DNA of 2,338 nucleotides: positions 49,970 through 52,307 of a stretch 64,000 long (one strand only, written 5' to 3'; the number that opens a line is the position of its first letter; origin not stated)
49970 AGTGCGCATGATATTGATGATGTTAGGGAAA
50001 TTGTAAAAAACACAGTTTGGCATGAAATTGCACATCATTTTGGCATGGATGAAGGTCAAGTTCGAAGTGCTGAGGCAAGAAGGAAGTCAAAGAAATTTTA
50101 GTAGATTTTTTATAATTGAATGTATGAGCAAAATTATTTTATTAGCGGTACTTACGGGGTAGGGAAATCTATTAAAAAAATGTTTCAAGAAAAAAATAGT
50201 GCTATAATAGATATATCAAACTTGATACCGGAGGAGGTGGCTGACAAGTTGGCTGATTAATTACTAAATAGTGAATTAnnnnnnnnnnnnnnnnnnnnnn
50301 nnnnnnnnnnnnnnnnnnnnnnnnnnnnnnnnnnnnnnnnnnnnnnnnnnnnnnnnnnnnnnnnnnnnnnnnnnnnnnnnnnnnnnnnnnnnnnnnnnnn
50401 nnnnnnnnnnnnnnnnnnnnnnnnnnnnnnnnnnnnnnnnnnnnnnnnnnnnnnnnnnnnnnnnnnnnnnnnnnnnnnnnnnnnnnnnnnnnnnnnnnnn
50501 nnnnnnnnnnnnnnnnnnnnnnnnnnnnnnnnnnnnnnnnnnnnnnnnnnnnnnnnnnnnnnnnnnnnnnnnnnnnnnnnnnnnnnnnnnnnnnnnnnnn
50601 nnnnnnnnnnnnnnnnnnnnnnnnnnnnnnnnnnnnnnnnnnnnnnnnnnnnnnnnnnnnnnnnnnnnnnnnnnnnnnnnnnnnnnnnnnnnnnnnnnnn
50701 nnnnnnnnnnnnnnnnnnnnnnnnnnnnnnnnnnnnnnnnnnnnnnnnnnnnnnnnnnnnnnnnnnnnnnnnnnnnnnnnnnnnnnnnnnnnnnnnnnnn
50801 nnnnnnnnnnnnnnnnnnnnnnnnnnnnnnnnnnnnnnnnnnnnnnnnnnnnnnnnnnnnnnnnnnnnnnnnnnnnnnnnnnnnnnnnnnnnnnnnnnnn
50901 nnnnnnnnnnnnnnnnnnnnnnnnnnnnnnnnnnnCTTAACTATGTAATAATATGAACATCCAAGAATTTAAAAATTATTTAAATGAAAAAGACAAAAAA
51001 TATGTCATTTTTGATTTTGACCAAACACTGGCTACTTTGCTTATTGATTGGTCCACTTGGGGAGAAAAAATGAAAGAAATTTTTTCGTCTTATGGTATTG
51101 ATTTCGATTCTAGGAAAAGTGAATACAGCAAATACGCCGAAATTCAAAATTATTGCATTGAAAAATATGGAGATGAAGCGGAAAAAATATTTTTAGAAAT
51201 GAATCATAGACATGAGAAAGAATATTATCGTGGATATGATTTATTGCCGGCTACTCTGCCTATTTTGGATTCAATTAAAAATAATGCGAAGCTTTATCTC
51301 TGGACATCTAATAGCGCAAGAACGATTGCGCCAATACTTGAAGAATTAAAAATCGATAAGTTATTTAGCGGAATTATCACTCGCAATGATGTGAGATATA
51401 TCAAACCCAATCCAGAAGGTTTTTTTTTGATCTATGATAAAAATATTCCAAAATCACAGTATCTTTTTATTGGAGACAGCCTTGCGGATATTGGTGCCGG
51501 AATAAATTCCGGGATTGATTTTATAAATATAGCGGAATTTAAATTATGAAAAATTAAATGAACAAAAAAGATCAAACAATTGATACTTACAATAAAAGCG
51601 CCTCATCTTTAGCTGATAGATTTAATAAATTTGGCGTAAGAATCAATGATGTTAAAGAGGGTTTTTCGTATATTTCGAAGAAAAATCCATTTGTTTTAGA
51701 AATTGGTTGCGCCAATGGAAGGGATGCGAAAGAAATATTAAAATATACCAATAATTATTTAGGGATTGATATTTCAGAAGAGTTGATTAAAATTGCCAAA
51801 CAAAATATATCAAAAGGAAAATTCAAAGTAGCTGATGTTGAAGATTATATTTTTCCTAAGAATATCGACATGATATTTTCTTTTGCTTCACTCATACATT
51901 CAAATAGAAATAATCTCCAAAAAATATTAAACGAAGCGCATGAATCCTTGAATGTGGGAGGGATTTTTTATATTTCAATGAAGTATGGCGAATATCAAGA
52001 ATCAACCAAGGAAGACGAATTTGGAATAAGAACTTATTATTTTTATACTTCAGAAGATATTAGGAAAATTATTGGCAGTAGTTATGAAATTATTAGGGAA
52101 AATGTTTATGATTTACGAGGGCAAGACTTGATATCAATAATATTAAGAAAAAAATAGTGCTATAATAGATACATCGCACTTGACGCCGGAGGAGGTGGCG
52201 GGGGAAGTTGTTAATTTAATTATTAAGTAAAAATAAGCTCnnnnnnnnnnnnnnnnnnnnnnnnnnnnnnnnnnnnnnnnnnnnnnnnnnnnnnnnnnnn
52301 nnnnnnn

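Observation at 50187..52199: Promoter/leader cassette of about 55 nt (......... extended -10 plus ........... box) duplicated upstream of two unrelated genes 2 kb apart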

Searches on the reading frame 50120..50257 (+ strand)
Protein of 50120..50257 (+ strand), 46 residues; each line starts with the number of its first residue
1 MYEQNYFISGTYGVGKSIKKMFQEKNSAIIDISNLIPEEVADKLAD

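Call 19: search_protein_families(library=pfam, proteins=[window:50120-50257:+], max_evalue=10)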
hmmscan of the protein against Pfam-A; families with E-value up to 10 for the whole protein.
seq(46 aa): 0 families

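Call 20: search_protein_families(library=ncbifam, proteins=[window:50120-50257:+], max_evalue=10)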
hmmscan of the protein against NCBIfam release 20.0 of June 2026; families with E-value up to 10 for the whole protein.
seq(46 aa): 1 family
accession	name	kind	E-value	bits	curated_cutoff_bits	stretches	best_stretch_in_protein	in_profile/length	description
NF005007.0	PRK06398.1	equivalog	0.042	13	341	1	9-39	14-44/259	aldose dehydrogenase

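Call 39: search_protein_representatives(alignment_id=A3)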
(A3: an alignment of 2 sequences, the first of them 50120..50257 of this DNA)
Query: 2 sequences, 50 profile positions. Proteins with E-value up to 0.001 (for the whole library): 9; up to 1e-10: 2; up to 1e-30: 0. The best 9 are listed.
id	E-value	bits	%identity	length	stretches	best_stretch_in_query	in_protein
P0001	1.1e-30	121.3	-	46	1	1-46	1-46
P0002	1.7e-18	82.2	-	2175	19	24-41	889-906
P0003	8.5e-07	44.8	-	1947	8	23-38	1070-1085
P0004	2.4e-06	43.3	-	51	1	16-48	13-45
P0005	3.6e-05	39.5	-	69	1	5-50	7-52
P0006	1.9e-04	37.3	-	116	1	7-48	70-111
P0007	2.0e-04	37.2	-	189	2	21-48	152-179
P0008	6.0e-04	35.6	-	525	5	9-28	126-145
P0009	6.7e-04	35.5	-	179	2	7-48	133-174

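Call 41: search_protein_families(library=pfam, proteins=[P0007, P0009, P0006, P0004, P0005], max_evalue=1)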
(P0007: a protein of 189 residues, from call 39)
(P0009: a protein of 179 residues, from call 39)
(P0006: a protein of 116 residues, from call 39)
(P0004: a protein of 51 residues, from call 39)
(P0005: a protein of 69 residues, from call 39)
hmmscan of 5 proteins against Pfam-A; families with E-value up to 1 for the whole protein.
P0007 (189 aa): 17 families
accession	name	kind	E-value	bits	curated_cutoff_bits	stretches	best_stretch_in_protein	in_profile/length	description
PF13238.12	AAA_18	-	3.1e-05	24.9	29.4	1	11-119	2-113/128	AAA domain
PF03193.22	RsgA_GTPase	-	0.00011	22.5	30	1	7-45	106-144/174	RsgA GTPase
PF13671.12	AAA_33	-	0.00022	22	27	1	10-117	2-118/143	AAA domain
PF13401.12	AAA_22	-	0.0014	19.4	27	1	8-34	6-32/130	AAA domain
PF13191.12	AAA_16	-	0.0032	18.4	32.6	1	7-37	24-55/167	AAA ATPase domain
PF13207.12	AAA_17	-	0.0049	17.6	27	1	14-36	2-24/136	AAA domain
PF06414.18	Zeta_toxin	-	0.0062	16.4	22.3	1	7-43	16-53/199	Zeta toxin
PF13555.12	AAA_29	-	0.043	14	27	1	9-25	24-40/61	P-loop containing region of AAA domain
PF03266.21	NTPase_1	-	0.046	14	23.9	1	11-37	3-29/168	NTPase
PF00485.24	PRK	-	0.11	12.7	22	1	12-34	4-26/196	Phosphoribulokinase / Uridine kinase family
PF00448.28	SRP54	-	0.12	12.4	22.7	1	8-36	2-30/196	SRP54-type protein, GTPase domain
PF00910.28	RNA_helicase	-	0.13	13.2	21.5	1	11-35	2-26/105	RNA helicase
PF13604.12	AAA_30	-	0.14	12.3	27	1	8-37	19-48/191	AAA domain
PF02224.24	Cytidylate_kin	-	0.17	12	26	0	157-179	187-209/211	Cytidylate kinase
PF13479.12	AAA_24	-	0.18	12.1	27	1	8-34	3-23/195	AAA domain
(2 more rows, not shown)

P0009 (179 aa): 5 families
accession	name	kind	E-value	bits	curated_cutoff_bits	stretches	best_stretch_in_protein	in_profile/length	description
PF13238.12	AAA_18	-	3e-07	31.4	29.4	1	6-123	2-123/128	AAA domain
PF03266.21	NTPase_1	-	0.012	15.9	23.9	1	5-52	2-48/168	NTPase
PF13207.12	AAA_17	-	0.038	14.7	27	1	57-122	60-132/136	AAA domain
PF01583.26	APS_kinase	-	0.058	13.9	21.1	1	4-59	4-59/152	Adenylylsulphate kinase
PF03193.22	RsgA_GTPase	-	0.059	13.6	30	1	2-31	106-135/174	RsgA GTPase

P0006 (116 aa): 4 families
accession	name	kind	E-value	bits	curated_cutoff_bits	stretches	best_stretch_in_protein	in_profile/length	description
PF01202.28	SKI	-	0.011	16.3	22.1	1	2-110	59-157/159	Shikimate kinase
PF13238.12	AAA_18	-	0.04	14.8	29.4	1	4-53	71-116/128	AAA domain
PF13207.12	AAA_17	-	0.049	14.3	27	1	5-53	71-126/136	AAA domain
PF02224.24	Cytidylate_kin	-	0.1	12.7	26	1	33-111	134-209/211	Cytidylate kinase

P0004 (51 aa): 1 family
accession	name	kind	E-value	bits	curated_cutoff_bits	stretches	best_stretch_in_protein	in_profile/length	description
PF03698.18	UPF0180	-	0.065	13.9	25.4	1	8-39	41-72/77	Uncharacterised protein family (UPF0180)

P0005 (69 aa): 0 families

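Call 42: find_encoding_contigs(protein=P0004, flank=4000, max_places=5)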
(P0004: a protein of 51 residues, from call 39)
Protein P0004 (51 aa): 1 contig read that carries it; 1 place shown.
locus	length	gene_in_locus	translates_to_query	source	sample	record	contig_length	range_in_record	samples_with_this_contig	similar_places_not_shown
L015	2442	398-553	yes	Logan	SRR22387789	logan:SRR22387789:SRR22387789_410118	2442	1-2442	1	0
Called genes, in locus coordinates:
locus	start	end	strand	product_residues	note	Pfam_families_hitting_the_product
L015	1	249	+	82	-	?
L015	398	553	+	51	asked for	-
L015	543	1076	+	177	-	PF13419:HAD_2, PF00702:Hydrolase, PF13242:Hydrolase_like (weak)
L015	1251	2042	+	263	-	PF01048:PNP_UDP_1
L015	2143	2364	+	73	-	-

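Call 44: find_encoding_contigs(protein=P0009, flank=4000, max_places=5)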
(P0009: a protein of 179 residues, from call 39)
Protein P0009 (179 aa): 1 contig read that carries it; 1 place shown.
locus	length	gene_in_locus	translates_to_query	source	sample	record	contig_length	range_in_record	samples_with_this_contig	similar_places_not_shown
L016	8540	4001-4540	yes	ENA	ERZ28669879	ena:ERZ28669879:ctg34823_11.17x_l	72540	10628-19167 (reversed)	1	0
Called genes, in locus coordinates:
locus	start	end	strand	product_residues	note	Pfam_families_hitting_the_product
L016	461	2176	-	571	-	-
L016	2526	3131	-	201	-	PF12917:YfbR-like, PF13023:HD_3, PF01966:HD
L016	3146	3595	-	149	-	PF00892:EamA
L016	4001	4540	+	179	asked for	PF13238:AAA_18 (weak)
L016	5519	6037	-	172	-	-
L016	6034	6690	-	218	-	-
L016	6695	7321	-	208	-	-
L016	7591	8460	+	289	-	-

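Call 45: find_encoding_contigs(protein=P0005, flank=4000, max_places=5)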
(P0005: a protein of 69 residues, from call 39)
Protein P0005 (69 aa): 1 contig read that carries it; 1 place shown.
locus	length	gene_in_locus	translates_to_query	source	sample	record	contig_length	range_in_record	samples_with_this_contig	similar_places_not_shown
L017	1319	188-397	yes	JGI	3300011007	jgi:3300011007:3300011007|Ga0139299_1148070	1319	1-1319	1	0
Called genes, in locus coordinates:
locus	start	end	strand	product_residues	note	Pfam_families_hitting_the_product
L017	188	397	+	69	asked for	-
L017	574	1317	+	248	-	?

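Call 69: search_protein_families(library=pfam, proteins=[L017:574-1317:+, L015:543-1076:+], max_evalue=0.001)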
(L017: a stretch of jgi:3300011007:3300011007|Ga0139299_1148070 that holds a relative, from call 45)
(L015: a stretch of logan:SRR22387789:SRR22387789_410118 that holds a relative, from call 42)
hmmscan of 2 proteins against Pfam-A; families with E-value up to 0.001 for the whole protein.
L017:574-1317:+ (248 aa): 1 family
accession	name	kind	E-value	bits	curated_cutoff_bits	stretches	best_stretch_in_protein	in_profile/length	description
PF02784.22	Orn_Arg_deC_N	-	1.7e-27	96.9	23.4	1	72-247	2-177/247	Pyridoxal-dependent decarboxylase, pyridoxal binding domain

L015:543-1076:+ (177 aa): 4 families
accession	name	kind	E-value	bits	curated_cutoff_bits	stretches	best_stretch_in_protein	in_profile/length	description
PF13419.12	HAD_2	-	5.7e-13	49.8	23.8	1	36-148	70-177/178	Haloacid dehalogenase-like hydrolase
PF00702.32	Hydrolase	-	2.2e-11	45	26.4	1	42-143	95-191/191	haloacid dehalogenase-like hydrolase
PF13242.12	Hydrolase_like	-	5.6e-07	29.8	22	1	110-165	9-67/75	HAD-hyrolase-like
PF12689.13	Acid_PPase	-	3.2e-05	24.3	27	1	5-151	4-152/169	Acid Phosphatase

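Call 70: search_protein_families(library=ncbifam, proteins=[P0009, P0007], max_evalue=0.01)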
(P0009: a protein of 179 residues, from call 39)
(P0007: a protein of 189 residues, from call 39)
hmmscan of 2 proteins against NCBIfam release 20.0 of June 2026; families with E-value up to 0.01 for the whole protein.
P0009 (179 aa): 2 families
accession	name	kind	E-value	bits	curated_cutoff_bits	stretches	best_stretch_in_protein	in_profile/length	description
NF005250.0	PRK06761.1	equivalog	0.0032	16.5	270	1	1-36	2-37/282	hypothetical protein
TIGR01313.1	therm_gnt_kin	subfamily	0.0057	16.4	113.75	0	7-118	3-124/164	gluconokinase, GntK/IdnK-type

P0007 (189 aa): 6 families
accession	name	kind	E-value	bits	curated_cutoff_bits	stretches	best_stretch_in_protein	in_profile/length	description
NF003012.0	PRK03839.1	equivalog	2.2e-06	27.7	152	1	11-180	4-152/180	putative kinase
TIGR01313.1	therm_gnt_kin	subfamily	3.9e-05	23.5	113.75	1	10-118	1-116/164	gluconokinase, GntK/IdnK-type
NF003122.0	PRK04040.1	equivalog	0.00011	21.8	155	0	9-41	4-36/189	adenylate kinase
TIGR02322.1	phosphon_PhnN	equivalog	0.00024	20.9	156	0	8-37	2-31/179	phosphonate metabolism protein/1,5-bisphosphokinase (PRPP-forming) PhnN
NF011325.0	PRK14738.1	equivalog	0.00029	20.2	263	1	5-39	11-45/206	guanylate kinase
NF008583.0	PRK11545.1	equivalog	0.0022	17.5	265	0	8-119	9-126/177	gluconokinase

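Call 71: search_solved_structures(query=P0009, max_evalue=1)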
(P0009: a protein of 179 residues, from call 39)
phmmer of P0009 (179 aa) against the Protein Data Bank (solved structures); distinct sequences matched with E-value up to 1: 2.
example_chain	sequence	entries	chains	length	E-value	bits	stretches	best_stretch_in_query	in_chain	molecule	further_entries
7yq0_A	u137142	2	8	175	0.063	16.1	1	2-64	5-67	Adenylyl-sulfate kinase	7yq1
1nks_A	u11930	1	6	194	0.55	13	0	3-29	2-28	ADENYLATE KINASE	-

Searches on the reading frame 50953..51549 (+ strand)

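Call 12: search_protein_families(library=pfam, proteins=[window:50953-51549:+], max_evalue=0.01)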
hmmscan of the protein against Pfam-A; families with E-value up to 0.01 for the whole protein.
window:50953-51549:+ (198 aa): 5 families
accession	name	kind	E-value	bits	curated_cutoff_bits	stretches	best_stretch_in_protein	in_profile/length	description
PF13419.12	HAD_2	-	2.4e-20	73.8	23.8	1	18-192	1-177/178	Haloacid dehalogenase-like hydrolase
PF00702.32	Hydrolase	-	3e-14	54.3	26.4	1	16-187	2-191/191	haloacid dehalogenase-like hydrolase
PF12710.13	HAD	-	0.0003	21.7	27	1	18-181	1-186/189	haloacid dehalogenase-like hydrolase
PF13242.12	Hydrolase_like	-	0.00044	20.6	22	1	151-191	4-46/75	HAD-hyrolase-like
PF03031.24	NIF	-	0.0024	18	21.8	1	99-148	41-91/160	NLI interacting factor-like phosphatase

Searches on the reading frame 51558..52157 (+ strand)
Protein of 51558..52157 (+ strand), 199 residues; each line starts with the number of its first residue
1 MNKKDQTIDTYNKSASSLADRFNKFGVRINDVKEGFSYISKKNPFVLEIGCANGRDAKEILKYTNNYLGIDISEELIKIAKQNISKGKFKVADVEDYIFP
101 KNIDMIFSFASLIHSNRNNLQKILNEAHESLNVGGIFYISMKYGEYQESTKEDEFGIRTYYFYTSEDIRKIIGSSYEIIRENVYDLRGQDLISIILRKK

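Call 12: search_protein_families(library=pfam, proteins=[window:51558-52157:+], max_evalue=0.01)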
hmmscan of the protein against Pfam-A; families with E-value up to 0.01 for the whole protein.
window:51558-52157:+ (199 aa): 10 families
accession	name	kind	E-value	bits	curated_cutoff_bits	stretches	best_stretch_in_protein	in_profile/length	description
PF13649.12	Methyltransf_25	-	3.6e-16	60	27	1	46-135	1-97/97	Methyltransferase domain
PF13847.12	Methyltransf_31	-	2.1e-15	57.1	27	1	42-143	3-113/145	Methyltransferase domain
PF08241.18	Methyltransf_11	-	6.4e-15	56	21.2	1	47-139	1-95/95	Methyltransferase domain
PF08242.18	Methyltransf_12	-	2e-11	44.9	30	1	47-137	1-98/98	Methyltransferase domain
PF13489.12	Methyltransf_23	-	7.2e-08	32.8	27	1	40-141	20-118/164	Methyltransferase domain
PF02353.26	CMAS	-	2e-05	24.5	27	1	46-153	66-178/273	Mycolic acid cyclopropane synthetase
PF03848.20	TehB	-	0.00017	21.5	20.4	1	44-139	32-132/193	Tellurite resistance protein TehB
PF05175.20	MTS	-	0.0018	18.3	23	1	45-143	34-142/170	Methyltransferase small domain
PF01739.24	CheR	-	0.0024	17.8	27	0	79-139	112-173/195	CheR methyltransferase, SAM binding domain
PF02390.23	Methyltransf_4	-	0.0036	17.2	24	0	43-90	2-49/173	Putative methyltransferase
